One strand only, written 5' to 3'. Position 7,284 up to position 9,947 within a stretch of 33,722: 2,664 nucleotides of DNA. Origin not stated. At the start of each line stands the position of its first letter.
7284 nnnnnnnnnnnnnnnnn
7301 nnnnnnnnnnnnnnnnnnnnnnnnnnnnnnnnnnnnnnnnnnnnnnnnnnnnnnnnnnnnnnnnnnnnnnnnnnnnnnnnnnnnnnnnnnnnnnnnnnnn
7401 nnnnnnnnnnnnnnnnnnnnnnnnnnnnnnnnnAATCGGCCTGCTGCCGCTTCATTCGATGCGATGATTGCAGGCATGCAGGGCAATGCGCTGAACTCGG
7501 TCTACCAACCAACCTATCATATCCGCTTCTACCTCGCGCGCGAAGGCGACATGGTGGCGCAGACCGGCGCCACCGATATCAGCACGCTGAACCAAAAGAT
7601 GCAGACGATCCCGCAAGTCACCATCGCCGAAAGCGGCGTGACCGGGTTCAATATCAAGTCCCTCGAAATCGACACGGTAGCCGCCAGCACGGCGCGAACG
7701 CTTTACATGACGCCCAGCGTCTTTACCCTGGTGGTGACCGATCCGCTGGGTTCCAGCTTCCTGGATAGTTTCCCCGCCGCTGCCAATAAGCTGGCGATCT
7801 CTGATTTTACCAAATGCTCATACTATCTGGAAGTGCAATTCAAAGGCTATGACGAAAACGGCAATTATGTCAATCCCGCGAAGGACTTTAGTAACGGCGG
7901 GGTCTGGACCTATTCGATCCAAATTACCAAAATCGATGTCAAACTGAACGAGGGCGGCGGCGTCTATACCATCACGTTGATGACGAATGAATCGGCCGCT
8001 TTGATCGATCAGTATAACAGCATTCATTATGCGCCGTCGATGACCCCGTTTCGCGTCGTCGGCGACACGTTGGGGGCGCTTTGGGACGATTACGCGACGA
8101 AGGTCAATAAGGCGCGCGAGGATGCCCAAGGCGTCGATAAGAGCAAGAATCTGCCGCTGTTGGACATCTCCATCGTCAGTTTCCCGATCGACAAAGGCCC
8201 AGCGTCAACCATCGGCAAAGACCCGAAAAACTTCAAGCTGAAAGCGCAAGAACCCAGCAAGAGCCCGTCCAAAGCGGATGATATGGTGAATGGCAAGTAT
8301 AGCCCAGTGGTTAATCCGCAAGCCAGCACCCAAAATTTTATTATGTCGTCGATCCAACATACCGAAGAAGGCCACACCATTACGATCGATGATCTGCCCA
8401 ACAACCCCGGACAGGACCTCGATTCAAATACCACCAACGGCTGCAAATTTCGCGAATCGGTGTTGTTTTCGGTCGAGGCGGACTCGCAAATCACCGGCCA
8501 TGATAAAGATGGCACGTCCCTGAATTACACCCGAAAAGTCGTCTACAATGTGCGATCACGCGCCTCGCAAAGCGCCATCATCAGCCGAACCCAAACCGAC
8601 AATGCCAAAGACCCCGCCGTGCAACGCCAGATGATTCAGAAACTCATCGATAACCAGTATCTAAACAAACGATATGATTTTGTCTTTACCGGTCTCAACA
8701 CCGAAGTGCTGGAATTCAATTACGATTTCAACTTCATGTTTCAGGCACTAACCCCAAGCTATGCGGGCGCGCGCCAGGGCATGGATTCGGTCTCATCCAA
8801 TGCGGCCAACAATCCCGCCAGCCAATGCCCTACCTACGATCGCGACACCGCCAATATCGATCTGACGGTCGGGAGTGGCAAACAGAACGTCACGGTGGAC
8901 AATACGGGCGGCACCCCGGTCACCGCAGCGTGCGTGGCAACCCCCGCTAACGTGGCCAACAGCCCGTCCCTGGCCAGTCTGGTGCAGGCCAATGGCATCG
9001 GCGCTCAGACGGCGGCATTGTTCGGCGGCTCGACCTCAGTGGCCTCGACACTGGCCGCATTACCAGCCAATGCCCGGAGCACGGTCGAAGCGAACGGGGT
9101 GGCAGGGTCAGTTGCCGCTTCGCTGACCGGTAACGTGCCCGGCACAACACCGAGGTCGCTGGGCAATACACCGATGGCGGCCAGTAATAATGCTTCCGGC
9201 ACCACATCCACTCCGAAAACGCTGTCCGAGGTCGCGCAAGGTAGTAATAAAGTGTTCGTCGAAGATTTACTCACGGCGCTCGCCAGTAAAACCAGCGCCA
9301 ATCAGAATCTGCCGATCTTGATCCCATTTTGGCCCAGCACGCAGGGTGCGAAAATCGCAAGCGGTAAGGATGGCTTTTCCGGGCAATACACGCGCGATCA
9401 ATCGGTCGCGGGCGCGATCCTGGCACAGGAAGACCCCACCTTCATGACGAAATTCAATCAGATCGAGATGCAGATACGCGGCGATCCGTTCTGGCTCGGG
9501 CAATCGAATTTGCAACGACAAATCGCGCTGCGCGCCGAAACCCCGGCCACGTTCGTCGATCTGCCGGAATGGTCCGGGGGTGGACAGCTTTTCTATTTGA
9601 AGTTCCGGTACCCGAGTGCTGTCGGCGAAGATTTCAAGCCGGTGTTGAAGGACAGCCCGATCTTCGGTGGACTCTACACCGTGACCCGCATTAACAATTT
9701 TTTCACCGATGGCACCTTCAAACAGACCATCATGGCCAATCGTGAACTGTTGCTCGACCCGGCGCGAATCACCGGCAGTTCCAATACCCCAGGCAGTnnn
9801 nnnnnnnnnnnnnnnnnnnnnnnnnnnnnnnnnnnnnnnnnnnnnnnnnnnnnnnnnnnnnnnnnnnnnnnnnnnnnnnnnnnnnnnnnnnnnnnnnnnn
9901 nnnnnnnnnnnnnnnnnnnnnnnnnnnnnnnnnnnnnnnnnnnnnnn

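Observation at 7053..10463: A second SLT-domain structural protein inserted between gp53 and gp5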

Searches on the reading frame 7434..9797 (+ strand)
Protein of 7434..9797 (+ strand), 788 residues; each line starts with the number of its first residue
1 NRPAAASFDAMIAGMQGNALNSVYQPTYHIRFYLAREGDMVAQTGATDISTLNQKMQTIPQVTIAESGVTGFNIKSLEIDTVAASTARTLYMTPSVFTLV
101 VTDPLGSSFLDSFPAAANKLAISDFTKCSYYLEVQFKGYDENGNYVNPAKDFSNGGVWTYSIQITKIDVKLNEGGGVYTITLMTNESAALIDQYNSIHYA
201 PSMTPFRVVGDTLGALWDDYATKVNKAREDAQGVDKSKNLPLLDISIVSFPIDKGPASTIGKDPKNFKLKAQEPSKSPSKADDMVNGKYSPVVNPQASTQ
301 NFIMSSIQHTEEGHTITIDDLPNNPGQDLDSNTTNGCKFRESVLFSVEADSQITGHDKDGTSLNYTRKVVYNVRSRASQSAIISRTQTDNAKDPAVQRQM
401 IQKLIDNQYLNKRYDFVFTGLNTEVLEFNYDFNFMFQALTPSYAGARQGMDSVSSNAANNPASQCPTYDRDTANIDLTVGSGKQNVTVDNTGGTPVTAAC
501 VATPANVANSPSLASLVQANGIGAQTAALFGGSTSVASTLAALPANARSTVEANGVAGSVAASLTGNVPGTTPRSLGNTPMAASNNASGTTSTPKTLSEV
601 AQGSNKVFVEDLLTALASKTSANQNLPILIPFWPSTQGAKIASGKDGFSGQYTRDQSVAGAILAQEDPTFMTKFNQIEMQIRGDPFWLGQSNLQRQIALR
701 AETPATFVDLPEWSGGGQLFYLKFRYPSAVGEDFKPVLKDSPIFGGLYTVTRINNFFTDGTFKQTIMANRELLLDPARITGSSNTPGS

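Call 30: predict_structure(alignment_id=A2)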
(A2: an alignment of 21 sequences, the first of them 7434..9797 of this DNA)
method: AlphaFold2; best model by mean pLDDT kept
length: 788 residues; sequences in the alignment: 21
mean_pLDDT: 65.9   pTM: 0.68
mean pLDDT of the five models: 65.9, 65.6, 65.3, 61.7, 58.6
residues with pLDDT >= 90: 80; 70-90: 347; 50-70: 131; < 50: 230
segments of 3 or more residues with pLDDT < 50: 1-5, 234-236, 322-330, 438-543, 545-603, 620-656, 781-788
pLDDT, mean of each block of 10 residues (from residue 1): 53 78 85 88 87 87 86 91 61 83 77 84 82 90 84 88 88 83 83 60 71 90 80 53 84 84 88 57 63 69 77 76 48 66 84 75 77 85 71 83 85 77 72 57 36 35 32 28 34 31 28 29 31 41 45 42 36 30 34 37 68 65 35 28 31 50 60 74 89 88 64 75 81 77 81 88 89 74 37
secondary structure, 60 per line:
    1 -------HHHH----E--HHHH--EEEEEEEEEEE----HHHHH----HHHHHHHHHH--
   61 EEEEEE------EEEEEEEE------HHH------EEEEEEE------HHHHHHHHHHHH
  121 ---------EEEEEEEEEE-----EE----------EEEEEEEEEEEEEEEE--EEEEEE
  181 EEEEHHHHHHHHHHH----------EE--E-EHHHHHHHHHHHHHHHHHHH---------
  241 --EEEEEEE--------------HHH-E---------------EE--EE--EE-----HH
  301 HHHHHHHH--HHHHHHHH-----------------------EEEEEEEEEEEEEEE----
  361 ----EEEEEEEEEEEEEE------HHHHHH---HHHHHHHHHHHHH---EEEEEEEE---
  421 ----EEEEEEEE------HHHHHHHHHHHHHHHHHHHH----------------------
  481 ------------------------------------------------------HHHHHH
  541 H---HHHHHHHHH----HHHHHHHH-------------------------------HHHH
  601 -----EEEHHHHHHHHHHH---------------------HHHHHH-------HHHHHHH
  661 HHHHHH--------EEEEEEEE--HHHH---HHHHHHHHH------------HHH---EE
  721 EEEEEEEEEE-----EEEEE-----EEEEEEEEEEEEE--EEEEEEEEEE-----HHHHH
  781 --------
elements in order (helices of 4 or more, strands of 3 or more residues): H8-11 H19-22 E25-35 H40-44 H49-58 E61-66 E73-80 E96-102 H109-120 E130-139 E157-172 E175-184 H185-195 H213-231 E243-249 H299-308 H311-318 E342-356 E365-378 H385-390 H394-406 E410-417 E425-432 H439-458 H535-541 H545-553 H558-565 H597-600 E606-608 H609-619 H641-646 H654-666 E675-682 H685-688 H692-700 E719-730 E736-740 E746-758 E761-770 H776-780

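Call 77: fold_search(model_id=the predicted structure, library=pdb)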
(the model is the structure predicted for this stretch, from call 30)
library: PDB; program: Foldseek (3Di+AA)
matches with E <= 10: 847; with E <= 0.001: 16
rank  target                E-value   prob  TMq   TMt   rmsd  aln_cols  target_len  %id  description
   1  7b5h_AJ               1.5e-05  1.00  0.25  0.32  22.7       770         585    8  Cryo-EM structure of the contractile injection system base plate from Anabaena PCC7120 (released 2022-02-23)
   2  7aef_q                1.7e-05  1.00  0.23  0.30  23.4       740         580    9  Cryo-EM structure of an extracellular contractile injection system in marine bacterium Algoriphagus machipongonensis,  (released 2022-02-23)
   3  8gra_G                3.2e-05  1.00  0.23  0.29  23.3       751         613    8  Structure of Type VI secretion system cargo delivery vehicle Hcp-VgrG-PAAR (released 2023-07-12)
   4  8kea_A                5.8e-05  1.00  0.19  0.17  22.7       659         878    9  Cyanophage A-1(L) baseplate-initiators (released 2024-04-10)
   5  9euf_E                7.7e-05  1.00  0.24  0.26  40.9       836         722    8  Cryo-EM structure of Staphylococcus aureus bacteriophage phi812 baseplate in the pre-contraction state - complete (released 2025-04-09)
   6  9eug_E                1.3e-04  0.99  0.24  0.31  40.6       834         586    8  Cryo-EM structure of Staphylococcus aureus bacteriophage phi812 baseplate in the pre-contraction state - core, wedge m (released 2025-04-09)
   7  1k28_D                3.1e-04  1.00  0.11  0.22   9.8       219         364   10  The Structure of the Bacteriophage T4 Cell-Puncturing Device (released 2002-02-06)
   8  9ndy_E                3.3e-04  0.99  0.15  0.31   8.6       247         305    7  Composite baseplate asymmetric unit of JohannRWettstein (Bas63) (released 2025-11-19)
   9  8zdo_s                4.6e-04  0.97  0.17  0.22  11.8       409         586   10  Cryo-EM structure of Mycobacteriophage Douge baseplate (gp13, gp17, gp23, gp16, gp18 and gp20) (released 2025-06-25)
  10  9qgm_8A               4.8e-04  1.00  0.23  0.33  21.9       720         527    7  Cryo-EM structure of the PlPVC1 central spike, 3-fold symmetrized (C3), in extended state (released 2025-10-29)
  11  6j0m_A                4.8e-04  1.00  0.25  0.34  22.5       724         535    7  Cryo-EM Structure of an Extracellular Contractile Injection System, PVC baseplate in extended state (reconstructed wit (released 2019-04-10)
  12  8eon_E                4.8e-04  0.94  0.15  0.32  12.3       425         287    9  Pseudomonas phage E217 baseplate complex (released 2023-07-26)
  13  9cuy_X                5.1e-04  1.00  0.13  0.27   7.3       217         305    9  Bacteriophage PhiTE extended baseplate (released 2025-04-16)
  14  2z6b_D                6.0e-04  1.00  0.12  0.22   8.6       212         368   11  Crystal Structure Analysis of (gp27-gp5)3 conjugated with Fe(III) protoporphyrin (released 2008-04-15)
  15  9vzk_1                7.5e-04  0.99  0.21  0.42  16.6       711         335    7  Cryo-EM structure of bacteriophage P1 baseplate in C3 (released 2025-10-22)
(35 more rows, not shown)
